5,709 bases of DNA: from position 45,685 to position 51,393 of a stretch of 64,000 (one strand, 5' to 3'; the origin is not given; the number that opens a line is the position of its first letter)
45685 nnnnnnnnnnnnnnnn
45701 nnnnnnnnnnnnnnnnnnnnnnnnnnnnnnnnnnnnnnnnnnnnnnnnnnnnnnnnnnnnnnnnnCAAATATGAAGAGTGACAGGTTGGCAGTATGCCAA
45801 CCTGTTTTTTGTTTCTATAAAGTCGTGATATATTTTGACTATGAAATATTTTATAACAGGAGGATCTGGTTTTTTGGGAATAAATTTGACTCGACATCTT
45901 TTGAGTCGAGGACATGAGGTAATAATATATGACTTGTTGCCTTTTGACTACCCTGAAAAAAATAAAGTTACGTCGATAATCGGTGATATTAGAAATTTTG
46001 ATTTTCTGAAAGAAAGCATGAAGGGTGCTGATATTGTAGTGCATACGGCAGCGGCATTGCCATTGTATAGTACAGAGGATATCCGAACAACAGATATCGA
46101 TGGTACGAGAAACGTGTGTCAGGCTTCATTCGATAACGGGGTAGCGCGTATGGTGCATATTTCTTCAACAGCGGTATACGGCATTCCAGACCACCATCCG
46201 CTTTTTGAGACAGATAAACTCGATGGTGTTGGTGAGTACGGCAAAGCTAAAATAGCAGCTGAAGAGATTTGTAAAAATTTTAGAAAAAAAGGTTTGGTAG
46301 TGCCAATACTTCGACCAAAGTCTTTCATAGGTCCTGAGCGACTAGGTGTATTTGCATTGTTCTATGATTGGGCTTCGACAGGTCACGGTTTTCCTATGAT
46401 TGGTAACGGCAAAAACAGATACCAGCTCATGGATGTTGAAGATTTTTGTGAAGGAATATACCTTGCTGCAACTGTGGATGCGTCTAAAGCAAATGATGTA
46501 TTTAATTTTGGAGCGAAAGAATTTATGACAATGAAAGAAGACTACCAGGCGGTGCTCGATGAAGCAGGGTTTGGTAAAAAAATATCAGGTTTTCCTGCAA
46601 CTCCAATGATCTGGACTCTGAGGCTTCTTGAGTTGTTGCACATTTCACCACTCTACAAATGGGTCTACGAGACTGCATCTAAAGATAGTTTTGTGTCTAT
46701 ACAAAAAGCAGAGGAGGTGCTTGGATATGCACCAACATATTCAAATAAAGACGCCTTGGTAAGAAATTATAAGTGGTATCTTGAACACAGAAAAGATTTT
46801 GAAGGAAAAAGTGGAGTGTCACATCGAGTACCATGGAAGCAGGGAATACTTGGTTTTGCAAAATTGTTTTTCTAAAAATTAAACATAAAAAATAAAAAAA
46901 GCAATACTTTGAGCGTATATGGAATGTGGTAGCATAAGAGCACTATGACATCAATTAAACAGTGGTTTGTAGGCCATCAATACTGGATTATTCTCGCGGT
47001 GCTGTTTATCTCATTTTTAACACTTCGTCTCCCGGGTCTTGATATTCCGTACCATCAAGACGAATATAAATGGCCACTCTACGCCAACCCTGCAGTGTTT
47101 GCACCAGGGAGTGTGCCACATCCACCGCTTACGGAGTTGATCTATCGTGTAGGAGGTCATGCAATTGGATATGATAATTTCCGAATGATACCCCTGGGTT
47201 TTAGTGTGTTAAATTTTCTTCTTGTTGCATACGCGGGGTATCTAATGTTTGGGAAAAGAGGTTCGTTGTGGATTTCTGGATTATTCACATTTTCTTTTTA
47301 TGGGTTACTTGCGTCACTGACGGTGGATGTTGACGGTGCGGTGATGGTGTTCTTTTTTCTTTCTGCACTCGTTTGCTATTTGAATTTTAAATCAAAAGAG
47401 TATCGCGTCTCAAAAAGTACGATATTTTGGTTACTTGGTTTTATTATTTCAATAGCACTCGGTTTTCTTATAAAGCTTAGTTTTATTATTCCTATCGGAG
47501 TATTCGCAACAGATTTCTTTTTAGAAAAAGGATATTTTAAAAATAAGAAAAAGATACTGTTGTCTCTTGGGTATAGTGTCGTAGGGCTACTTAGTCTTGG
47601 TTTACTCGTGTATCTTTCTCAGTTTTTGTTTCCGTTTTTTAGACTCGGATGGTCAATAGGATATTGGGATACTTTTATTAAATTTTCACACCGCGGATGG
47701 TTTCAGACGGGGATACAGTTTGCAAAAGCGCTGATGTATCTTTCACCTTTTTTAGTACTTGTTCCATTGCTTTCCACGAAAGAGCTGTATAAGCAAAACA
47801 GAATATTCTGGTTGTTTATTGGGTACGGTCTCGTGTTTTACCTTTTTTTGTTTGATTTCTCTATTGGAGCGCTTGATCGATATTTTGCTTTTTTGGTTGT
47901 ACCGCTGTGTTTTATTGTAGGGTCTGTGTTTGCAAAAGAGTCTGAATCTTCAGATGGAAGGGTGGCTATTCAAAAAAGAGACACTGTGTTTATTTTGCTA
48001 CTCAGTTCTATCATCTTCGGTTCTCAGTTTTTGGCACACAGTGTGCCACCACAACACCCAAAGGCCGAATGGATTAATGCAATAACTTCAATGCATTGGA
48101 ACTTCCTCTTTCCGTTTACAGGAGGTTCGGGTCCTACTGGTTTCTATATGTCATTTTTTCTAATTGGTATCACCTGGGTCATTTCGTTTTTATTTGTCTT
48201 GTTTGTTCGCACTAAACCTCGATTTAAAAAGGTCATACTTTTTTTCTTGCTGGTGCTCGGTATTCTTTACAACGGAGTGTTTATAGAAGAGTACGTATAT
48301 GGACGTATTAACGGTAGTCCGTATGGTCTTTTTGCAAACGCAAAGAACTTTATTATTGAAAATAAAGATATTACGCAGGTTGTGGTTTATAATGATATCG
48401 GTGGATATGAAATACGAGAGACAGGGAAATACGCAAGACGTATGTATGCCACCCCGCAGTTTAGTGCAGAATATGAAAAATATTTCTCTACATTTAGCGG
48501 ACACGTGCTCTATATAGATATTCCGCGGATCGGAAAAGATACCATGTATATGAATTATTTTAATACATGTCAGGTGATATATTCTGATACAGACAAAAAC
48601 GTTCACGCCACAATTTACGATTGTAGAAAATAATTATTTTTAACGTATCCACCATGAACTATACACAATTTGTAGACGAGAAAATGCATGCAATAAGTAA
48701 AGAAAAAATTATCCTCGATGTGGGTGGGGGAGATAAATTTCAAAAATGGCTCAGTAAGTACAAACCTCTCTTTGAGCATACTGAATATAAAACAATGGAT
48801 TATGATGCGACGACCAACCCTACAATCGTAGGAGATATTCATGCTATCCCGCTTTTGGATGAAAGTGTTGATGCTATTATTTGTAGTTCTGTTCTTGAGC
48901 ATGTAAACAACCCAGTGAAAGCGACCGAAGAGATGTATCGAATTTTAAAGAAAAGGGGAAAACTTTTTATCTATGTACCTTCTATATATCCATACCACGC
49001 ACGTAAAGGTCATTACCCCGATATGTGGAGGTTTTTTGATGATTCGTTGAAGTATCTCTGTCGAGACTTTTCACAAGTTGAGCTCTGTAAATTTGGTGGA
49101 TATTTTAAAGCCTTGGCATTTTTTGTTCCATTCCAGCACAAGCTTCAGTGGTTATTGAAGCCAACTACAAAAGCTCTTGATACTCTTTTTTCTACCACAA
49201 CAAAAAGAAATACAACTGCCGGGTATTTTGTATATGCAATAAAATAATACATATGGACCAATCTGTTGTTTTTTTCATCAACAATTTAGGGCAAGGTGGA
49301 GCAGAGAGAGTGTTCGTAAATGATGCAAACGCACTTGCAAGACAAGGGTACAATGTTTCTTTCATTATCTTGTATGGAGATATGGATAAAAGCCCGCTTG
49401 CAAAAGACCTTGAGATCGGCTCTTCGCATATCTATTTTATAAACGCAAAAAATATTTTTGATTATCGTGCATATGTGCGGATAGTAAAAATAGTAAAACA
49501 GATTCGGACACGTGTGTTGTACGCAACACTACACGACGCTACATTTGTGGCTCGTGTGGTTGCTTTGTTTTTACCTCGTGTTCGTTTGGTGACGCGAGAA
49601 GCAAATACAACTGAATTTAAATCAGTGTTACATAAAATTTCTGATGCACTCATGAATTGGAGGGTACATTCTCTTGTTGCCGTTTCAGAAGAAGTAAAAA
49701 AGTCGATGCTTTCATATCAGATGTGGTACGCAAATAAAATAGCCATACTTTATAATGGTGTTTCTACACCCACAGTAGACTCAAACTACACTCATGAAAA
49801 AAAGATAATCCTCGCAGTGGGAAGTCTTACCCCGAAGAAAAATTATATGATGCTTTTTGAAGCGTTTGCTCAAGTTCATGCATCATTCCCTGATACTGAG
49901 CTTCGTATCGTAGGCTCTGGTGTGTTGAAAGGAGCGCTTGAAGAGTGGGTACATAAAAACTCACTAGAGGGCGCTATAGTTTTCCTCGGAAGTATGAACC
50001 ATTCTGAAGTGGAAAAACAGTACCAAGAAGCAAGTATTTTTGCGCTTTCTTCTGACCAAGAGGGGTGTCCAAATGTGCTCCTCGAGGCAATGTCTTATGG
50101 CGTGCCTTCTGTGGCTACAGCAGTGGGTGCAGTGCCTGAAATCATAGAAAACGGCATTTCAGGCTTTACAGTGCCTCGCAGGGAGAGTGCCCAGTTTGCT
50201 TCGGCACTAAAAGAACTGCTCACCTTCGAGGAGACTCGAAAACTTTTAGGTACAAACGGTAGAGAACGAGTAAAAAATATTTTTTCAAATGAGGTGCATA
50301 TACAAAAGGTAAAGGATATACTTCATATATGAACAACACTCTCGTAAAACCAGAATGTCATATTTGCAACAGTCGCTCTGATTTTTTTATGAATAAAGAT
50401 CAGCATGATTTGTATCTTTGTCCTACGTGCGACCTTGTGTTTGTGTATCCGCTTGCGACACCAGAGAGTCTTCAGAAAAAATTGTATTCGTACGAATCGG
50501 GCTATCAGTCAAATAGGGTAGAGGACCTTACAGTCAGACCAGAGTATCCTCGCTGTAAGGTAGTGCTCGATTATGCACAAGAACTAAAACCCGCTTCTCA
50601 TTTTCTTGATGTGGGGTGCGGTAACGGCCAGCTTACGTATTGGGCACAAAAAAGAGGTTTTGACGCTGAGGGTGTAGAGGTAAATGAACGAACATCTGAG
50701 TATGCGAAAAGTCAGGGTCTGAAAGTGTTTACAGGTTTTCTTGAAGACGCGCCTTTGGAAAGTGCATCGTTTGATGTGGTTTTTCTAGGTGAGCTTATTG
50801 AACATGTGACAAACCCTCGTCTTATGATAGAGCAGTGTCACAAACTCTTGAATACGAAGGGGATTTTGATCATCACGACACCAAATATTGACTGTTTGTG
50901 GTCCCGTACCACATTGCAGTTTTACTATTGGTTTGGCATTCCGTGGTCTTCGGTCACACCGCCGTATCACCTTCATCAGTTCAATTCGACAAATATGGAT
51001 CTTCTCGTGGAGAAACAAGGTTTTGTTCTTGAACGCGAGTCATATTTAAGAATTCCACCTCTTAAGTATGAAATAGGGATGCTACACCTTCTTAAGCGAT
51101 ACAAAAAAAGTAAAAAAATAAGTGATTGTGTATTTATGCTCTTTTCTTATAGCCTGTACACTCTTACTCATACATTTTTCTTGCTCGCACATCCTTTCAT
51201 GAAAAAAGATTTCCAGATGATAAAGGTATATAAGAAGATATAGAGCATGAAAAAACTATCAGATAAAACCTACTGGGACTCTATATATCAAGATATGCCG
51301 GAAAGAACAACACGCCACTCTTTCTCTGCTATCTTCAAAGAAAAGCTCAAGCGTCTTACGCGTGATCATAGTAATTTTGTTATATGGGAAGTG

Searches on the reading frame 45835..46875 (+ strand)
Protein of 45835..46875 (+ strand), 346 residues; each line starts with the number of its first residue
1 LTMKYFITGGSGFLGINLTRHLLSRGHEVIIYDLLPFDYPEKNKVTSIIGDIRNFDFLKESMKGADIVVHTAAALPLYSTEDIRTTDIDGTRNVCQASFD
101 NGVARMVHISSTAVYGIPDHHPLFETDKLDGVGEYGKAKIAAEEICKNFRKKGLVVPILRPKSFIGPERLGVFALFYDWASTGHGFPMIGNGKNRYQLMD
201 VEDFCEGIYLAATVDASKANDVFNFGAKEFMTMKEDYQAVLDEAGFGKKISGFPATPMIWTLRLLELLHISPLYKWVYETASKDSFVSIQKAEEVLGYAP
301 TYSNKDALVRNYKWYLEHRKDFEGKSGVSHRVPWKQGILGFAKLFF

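Call 11: search_protein_families(library=pfam, proteins=[window:45835-46875:+], max_evalue=0.001)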
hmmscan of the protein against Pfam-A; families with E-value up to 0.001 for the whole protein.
window:45835-46875:+ (346 aa): 7 families
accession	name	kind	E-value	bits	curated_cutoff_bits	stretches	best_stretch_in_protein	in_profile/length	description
PF01370.27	Epimerase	-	3.8e-37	128.4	20.9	1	6-226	2-240/240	NAD dependent epimerase/dehydratase family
PF01073.25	3Beta_HSD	-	7.2e-19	68.3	22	1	7-205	2-222/280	3-beta hydroxysteroid dehydrogenase/isomerase family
PF16363.11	GDP_Man_Dehyd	-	1.1e-18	68.2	27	1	6-306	1-327/332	GDP-mannose 4,6 dehydratase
PF13460.12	NAD_binding_10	-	5.3e-14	52.9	27.2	1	9-164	1-146/184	NAD(P)H-binding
PF07993.18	NAD_binding_4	-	1.6e-11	44.3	20.1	1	45-168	63-211/258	Male sterility protein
PF04321.23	RmlD_sub_bind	-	6.3e-11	42.3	27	1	3-156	1-146/287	RmlD substrate binding domain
PF02719.21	Polysacc_synt_2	-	1.4e-09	38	20.2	1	6-111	2-128/293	Polysaccharide biosynthesis protein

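Call 44: search_protein_families(library=ncbifam, proteins=[window:45835-46875:+], max_evalue=0.001)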
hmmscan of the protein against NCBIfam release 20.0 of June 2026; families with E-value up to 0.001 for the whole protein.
window:45835-46875:+ (346 aa): 26 families (the best 25 are shown)
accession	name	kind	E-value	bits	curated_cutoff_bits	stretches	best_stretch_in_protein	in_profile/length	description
TIGR03466.1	HpnA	hypoth_equivalog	2.1e-29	102.5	367.65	1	3-318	1-324/327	hopanoid-associated sugar epimerase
TIGR04180.1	EDH_00030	hypoth_equivalog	7.8e-23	81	475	1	6-235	2-247/297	NAD-dependent 4,6-dehydratase LegB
NF042422.1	oxyalk_red_OleD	equivalog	8.5e-21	74.6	580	1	3-311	1-324/329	2-alkyl-3-oxoalkanoate reductase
TIGR01181.1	dTDP_gluc_dehyt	equivalog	3.4e-18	65.8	365.1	1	5-320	2-316/321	dTDP-glucose 4,6-dehydratase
TIGR01179.1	galE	equivalog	2.6e-17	62.7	262.3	1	6-160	3-172/332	UDP-glucose 4-epimerase GalE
NF042423.1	oxyalk_red_Shew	equivalog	7.2e-16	58.2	580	1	4-169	10-179/331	2-alkyl-3-oxoalkanoate reductase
NF005539.0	PRK07201.1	equivalog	2.8e-12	46.2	549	1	3-171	1-184/657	SDR family oxidoreductase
NF004520.0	PRK05865.1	equivalog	3.5e-12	45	1509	1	3-113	1-105/854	sugar epimerase family protein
NF052578.1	StrlDmthSdmBMthl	equivalog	3.7e-12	46.6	600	1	3-167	1-172/328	sterol demethylase protein SdmB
TIGR03589.1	PseB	equivalog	7e-12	44.9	407.75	1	5-111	7-125/324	UDP-N-acetylglucosamine 4,6-dehydratase (inverting)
TIGR01777.1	yfcH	hypoth_equivalog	1.3e-11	44.6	207.35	1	6-235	2-232/292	TIGR01777 family oxidoreductase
NF043036.1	ErythonDh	equivalog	1.4e-11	44.1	325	1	3-155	1-169/321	D-erythronate dehydrogenase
TIGR01746.1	Thioester-redct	subfamily_domain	3e-11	43.2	213.35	1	63-173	87-204/371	thioester reductase domain-containing protein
TIGR02622.1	CDP_4_6_dhtase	equivalog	2.1e-10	40.2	278.45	1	4-151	6-170/352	CDP-glucose 4,6-dehydratase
NF041293.1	G6PDh_Azf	equivalog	1.8e-09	37.4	400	1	6-115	6-119/252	NAD-dependent glucose-6-phosphate dehydrogenase Azf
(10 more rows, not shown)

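Call 56: search_solved_structures(query=window:45835-46875:+, max_evalue=0.00001)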
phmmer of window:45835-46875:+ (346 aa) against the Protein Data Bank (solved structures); distinct sequences matched with E-value up to 0.00001: 76 (the best 60 are shown).
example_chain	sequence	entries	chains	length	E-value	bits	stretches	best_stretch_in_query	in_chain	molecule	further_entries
1r6d_A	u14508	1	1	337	4.5e-24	88.6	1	3-245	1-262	TDP-glucose-4,6-dehydratase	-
1r66_A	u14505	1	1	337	6.5e-24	88.1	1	3-245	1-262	TDP-glucose-4,6-dehydratase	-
3wj7_A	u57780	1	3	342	3.1e-18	69.4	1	6-319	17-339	Putative oxidoreductase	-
6jkg_A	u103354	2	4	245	3.1e-16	62.8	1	6-213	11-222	Sterol-4-alpha-carboxylate 3-dehydrogenase, decarboxylating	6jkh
8shh_A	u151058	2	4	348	3.3e-16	62.7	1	4-245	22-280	dTDP-glucose 4,6-dehydratase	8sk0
8rdg_A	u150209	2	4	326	5.2e-16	62.1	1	3-247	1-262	SDR family NAD(P)-dependent oxidoreductase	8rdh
6wjb_A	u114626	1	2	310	7.7e-16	61.5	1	5-235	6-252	NAD-dependent epimerase/dehydratase family protein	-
8rdi_A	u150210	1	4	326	1.9e-15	60.2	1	3-247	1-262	SDR family NAD(P)-dependent oxidoreductase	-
3aw9_A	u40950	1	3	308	4.6e-15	58.9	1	3-257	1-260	NAD-dependent epimerase/dehydratase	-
2hun_A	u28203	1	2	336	7.1e-15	58.3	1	2-250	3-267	336aa long hypothetical dTDP-glucose 4,6-dehydratase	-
6wj9_A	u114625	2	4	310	7.2e-15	58.3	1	5-235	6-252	NAD-dependent epimerase/dehydratase family protein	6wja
8vr2_A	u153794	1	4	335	1.3e-14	57.4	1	4-229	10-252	NAD-dependent epimerase/dehydratase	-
3icp_A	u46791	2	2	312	2.2e-14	56.7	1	3-257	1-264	NAD-dependent epimerase/dehydratase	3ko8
6pmh_A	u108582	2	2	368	1.8e-13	53.7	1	6-318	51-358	UDP-glucose 4-epimerase related protein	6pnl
7ys8_A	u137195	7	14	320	3.4e-13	52.8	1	3-230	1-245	UDP-glucose 4-epimerase | UDP-glucose 4-epimerase along with EC 5.1.3.2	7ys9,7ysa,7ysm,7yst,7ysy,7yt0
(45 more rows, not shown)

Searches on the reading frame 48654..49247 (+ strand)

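Call 11: search_protein_families(library=pfam, proteins=[window:48654-49247:+], max_evalue=0.001)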
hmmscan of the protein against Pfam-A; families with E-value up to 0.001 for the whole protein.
window:48654-49247:+ (197 aa): 6 families
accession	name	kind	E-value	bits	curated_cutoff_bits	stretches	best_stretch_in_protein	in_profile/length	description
PF08241.18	Methyltransf_11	-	6.2e-14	52.9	21.2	1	57-106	46-95/95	Methyltransferase domain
PF13489.12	Methyltransf_23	-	3.5e-08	33.8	27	1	14-127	20-137/164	Methyltransferase domain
PF13847.12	Methyltransf_31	-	1e-07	32.1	27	1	59-108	60-111/145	Methyltransferase domain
PF13649.12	Methyltransf_25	-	2.4e-07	31.8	27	1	57-102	50-97/97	Methyltransferase domain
PF05148.21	Methyltransf_8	-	2.7e-07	31.1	27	1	11-106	67-156/219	Hypothetical methyltransferase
PF08242.18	Methyltransf_12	-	3.5e-06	28.1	30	1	61-104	54-98/98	Methyltransferase domain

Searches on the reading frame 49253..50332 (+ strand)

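Call 11: search_protein_families(library=pfam, proteins=[window:49253-50332:+], max_evalue=0.001)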
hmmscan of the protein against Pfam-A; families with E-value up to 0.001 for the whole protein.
window:49253-50332:+ (359 aa): 4 families
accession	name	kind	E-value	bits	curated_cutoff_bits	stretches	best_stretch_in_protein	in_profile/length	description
PF00534.26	Glycos_transf_1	-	5.8e-36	124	26.4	1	181-339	13-172/172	Glycosyl transferases group 1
PF13692.12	Glyco_trans_1_4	-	3.9e-34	118.4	27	1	184-324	2-141/142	Glycosyl transferases group 1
PF13439.12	Glyco_transf_4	-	8.5e-13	49.1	28.5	1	15-172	2-168/170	Glycosyltransferase Family 4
PF13524.12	Glyco_trans_1_2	-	2.9e-05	24.5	25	1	207-349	8-138/144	Glycosyl transferase-like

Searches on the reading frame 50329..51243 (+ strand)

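Call 11: search_protein_families(library=pfam, proteins=[window:50329-51243:+], max_evalue=0.001)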
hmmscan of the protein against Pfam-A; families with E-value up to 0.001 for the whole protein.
window:50329-51243:+ (304 aa): 7 families
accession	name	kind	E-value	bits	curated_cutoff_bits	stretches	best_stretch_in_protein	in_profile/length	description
PF13489.12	Methyltransf_23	-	1.6e-19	70.7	27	1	76-235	10-162/164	Methyltransferase domain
PF08241.18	Methyltransf_11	-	1e-15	58.6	21.2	1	93-182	1-95/95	Methyltransferase domain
PF13847.12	Methyltransf_31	-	7.5e-13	48.8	27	1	87-186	2-113/145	Methyltransferase domain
PF07021.18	MetW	-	4.1e-12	46.6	21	1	85-193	10-118/193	Methionine biosynthesis protein MetW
PF13649.12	Methyltransf_25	-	1.1e-11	45.7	27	1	93-178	2-97/97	Methyltransferase domain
PF08242.18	Methyltransf_12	-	8.1e-09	36.6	30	1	93-180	1-98/98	Methyltransferase domain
PF08123.19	DOT1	-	0.00056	20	23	0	85-129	39-85/205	Histone methylation protein DOT1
